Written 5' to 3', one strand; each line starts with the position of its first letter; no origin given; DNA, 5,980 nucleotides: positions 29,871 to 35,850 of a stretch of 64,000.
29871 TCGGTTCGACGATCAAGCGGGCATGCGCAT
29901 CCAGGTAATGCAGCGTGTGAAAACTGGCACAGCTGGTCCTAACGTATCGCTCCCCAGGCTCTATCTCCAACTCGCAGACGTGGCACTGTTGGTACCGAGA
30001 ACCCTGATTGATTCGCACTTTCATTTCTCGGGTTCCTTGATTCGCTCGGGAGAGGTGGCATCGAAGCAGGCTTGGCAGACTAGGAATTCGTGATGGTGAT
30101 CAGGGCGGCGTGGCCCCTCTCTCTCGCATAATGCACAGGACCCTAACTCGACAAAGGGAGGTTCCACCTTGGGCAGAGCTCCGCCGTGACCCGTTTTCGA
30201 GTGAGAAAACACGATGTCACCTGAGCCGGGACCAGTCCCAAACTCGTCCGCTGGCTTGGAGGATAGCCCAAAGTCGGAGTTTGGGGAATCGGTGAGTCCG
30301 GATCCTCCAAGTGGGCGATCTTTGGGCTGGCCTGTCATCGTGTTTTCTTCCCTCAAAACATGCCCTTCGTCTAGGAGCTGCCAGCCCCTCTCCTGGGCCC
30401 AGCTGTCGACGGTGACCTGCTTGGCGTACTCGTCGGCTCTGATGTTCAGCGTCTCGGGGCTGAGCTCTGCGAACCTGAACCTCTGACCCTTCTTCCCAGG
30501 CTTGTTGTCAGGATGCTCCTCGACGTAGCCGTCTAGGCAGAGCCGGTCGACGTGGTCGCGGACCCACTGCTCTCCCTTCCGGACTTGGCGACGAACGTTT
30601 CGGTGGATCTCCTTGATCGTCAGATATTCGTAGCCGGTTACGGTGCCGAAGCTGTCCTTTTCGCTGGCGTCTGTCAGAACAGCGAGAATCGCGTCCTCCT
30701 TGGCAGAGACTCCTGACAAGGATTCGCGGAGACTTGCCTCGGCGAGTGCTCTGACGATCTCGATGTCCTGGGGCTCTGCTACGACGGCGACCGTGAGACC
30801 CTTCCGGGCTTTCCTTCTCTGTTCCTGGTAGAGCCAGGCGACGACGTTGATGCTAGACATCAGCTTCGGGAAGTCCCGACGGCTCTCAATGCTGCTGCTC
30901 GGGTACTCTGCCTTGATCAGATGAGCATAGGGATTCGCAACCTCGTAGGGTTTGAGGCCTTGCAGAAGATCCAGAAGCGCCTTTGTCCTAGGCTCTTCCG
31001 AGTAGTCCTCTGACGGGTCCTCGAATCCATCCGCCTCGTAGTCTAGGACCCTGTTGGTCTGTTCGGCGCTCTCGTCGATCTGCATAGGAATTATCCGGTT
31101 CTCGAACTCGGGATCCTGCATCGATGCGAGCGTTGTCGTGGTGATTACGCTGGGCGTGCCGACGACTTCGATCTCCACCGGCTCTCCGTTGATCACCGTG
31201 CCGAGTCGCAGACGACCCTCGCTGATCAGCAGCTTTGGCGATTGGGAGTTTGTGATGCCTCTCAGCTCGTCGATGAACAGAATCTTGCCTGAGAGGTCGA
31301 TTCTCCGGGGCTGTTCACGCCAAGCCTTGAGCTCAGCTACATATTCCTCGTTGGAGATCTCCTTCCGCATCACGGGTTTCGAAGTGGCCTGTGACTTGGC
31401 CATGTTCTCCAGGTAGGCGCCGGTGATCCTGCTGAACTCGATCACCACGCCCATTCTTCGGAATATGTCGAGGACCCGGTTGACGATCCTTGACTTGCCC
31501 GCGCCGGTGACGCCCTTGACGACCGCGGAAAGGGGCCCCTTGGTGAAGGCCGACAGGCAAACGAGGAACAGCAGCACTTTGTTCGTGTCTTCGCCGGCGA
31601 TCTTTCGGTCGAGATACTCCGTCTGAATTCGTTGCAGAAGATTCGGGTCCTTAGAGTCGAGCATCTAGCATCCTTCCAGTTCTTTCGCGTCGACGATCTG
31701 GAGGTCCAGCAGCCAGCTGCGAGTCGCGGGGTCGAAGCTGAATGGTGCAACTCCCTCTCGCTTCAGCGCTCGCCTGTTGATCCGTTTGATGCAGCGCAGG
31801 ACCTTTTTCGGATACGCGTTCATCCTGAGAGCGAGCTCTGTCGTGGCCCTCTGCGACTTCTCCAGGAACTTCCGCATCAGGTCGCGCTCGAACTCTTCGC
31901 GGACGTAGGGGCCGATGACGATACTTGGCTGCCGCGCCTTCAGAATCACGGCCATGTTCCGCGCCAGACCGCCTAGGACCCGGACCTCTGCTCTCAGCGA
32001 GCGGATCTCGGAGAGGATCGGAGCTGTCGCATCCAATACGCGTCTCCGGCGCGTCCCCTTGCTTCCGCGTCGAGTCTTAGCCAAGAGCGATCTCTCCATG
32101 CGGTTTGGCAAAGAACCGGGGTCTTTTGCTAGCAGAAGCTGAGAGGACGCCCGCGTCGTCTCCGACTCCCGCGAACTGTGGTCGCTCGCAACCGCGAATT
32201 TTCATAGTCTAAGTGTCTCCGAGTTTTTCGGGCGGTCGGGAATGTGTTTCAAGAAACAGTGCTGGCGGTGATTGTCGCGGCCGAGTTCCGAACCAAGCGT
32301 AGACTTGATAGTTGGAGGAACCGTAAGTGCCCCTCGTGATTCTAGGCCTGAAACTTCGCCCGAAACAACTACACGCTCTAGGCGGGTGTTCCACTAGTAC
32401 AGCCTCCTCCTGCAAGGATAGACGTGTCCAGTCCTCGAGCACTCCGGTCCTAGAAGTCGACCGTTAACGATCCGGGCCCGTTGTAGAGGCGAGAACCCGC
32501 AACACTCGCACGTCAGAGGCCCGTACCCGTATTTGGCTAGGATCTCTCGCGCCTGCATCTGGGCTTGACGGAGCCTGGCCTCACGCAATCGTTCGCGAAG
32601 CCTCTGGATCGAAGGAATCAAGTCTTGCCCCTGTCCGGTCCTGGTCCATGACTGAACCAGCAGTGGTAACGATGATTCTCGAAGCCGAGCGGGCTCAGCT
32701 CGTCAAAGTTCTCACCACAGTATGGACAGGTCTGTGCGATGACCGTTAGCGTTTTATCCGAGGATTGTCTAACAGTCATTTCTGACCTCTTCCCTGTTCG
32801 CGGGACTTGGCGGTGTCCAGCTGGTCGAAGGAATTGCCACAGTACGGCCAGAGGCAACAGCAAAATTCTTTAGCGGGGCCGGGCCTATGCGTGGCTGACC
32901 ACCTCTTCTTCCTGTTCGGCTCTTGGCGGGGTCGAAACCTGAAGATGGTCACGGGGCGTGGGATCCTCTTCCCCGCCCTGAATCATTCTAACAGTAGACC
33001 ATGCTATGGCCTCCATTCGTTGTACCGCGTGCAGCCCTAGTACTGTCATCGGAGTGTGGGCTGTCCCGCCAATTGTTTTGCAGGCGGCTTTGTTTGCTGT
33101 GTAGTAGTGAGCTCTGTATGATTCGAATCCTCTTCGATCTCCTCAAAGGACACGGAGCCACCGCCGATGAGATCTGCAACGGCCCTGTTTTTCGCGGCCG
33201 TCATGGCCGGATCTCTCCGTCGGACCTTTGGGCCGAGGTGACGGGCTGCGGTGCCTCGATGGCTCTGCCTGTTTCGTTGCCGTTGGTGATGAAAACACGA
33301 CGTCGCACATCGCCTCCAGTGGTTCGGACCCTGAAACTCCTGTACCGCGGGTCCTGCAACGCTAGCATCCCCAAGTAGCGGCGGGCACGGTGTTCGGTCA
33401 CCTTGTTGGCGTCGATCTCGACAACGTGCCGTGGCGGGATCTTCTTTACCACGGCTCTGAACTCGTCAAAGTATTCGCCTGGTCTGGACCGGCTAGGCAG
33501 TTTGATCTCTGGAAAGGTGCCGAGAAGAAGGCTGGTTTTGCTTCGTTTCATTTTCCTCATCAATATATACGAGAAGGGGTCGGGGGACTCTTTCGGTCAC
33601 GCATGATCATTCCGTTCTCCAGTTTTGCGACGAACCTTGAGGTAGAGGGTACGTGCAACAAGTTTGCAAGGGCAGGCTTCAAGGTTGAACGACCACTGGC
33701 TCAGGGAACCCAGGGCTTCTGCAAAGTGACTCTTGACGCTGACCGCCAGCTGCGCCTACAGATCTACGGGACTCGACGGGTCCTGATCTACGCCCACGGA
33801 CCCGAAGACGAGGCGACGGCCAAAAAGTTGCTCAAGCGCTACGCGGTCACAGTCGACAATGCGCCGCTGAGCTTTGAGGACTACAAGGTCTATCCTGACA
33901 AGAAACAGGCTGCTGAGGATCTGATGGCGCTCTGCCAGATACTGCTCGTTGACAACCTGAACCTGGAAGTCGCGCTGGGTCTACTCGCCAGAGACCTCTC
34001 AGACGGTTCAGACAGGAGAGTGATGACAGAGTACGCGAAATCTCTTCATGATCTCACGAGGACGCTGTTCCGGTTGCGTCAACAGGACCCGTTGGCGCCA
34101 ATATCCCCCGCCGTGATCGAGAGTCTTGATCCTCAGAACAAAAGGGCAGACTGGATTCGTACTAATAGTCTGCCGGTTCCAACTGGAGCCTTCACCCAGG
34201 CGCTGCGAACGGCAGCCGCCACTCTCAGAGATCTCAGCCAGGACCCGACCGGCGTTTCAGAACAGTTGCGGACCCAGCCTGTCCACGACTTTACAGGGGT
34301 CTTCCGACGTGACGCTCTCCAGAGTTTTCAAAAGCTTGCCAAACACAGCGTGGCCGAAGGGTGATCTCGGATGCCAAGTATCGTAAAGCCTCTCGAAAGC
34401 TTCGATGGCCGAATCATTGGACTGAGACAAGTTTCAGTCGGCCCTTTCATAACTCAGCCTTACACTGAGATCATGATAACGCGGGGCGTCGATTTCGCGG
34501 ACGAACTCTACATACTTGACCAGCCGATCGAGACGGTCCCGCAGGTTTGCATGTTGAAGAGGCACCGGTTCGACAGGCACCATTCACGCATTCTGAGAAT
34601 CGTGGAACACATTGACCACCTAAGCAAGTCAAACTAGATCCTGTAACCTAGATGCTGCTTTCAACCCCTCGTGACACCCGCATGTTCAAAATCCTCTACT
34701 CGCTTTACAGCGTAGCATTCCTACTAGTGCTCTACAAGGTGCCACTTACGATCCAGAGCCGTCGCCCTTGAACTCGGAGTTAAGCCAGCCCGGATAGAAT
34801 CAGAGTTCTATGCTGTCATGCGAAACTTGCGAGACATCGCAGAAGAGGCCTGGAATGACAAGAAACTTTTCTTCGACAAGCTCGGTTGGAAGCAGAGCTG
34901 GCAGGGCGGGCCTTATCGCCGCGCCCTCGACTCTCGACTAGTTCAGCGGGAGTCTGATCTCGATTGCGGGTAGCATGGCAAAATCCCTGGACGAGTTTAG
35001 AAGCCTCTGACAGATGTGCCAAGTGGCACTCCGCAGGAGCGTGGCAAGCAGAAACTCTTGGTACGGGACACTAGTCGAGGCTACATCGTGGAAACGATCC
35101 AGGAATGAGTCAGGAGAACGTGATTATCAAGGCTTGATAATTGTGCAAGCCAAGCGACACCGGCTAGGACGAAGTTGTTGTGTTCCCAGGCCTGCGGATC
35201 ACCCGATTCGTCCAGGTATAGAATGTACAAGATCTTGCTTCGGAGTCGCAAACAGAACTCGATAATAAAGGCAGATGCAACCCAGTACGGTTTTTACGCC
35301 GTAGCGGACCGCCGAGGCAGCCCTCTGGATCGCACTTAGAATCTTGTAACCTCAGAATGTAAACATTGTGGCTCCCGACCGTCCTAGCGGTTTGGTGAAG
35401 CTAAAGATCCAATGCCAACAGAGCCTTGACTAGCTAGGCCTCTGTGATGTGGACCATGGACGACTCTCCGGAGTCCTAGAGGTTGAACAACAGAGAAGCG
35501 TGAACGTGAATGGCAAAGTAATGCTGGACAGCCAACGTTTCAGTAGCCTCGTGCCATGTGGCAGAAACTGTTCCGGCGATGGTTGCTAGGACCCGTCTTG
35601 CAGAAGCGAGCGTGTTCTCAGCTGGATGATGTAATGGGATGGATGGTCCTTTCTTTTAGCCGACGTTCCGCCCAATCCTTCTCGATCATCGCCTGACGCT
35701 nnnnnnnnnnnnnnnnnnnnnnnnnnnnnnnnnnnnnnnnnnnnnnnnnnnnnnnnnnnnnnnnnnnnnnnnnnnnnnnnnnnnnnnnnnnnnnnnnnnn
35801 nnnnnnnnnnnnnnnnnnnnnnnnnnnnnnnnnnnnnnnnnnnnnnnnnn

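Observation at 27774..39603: Integrated element of about 11.8 kb bounded by a 14 bp direct repeat of a tRNA 3' end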

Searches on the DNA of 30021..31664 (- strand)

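Call 88: search_rna_families(source=L153, start=5300, end=7000, threshold=gathering)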
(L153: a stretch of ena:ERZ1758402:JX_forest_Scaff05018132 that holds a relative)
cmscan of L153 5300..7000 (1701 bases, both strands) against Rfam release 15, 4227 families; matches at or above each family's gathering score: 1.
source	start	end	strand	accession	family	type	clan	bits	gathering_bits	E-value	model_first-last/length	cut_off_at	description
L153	6003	6057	+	RF02915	DUF3800-VI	Cis-reg;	-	37.5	35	1.1e-05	1-52/52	no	DUF3800-VI RNA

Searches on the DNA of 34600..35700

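Call 55: search_rna_families(source=window, start=34600, end=35700, threshold=evalue, max_evalue=0.1, show_alignments=1)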
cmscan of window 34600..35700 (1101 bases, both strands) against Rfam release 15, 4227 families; matches with E-value up to 0.1: 1.
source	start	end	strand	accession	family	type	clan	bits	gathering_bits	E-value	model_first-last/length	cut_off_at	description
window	35278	35332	-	RF02915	DUF3800-VI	Cis-reg;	-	47.1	35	1.8e-08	1-52/52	no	DUF3800-VI RNA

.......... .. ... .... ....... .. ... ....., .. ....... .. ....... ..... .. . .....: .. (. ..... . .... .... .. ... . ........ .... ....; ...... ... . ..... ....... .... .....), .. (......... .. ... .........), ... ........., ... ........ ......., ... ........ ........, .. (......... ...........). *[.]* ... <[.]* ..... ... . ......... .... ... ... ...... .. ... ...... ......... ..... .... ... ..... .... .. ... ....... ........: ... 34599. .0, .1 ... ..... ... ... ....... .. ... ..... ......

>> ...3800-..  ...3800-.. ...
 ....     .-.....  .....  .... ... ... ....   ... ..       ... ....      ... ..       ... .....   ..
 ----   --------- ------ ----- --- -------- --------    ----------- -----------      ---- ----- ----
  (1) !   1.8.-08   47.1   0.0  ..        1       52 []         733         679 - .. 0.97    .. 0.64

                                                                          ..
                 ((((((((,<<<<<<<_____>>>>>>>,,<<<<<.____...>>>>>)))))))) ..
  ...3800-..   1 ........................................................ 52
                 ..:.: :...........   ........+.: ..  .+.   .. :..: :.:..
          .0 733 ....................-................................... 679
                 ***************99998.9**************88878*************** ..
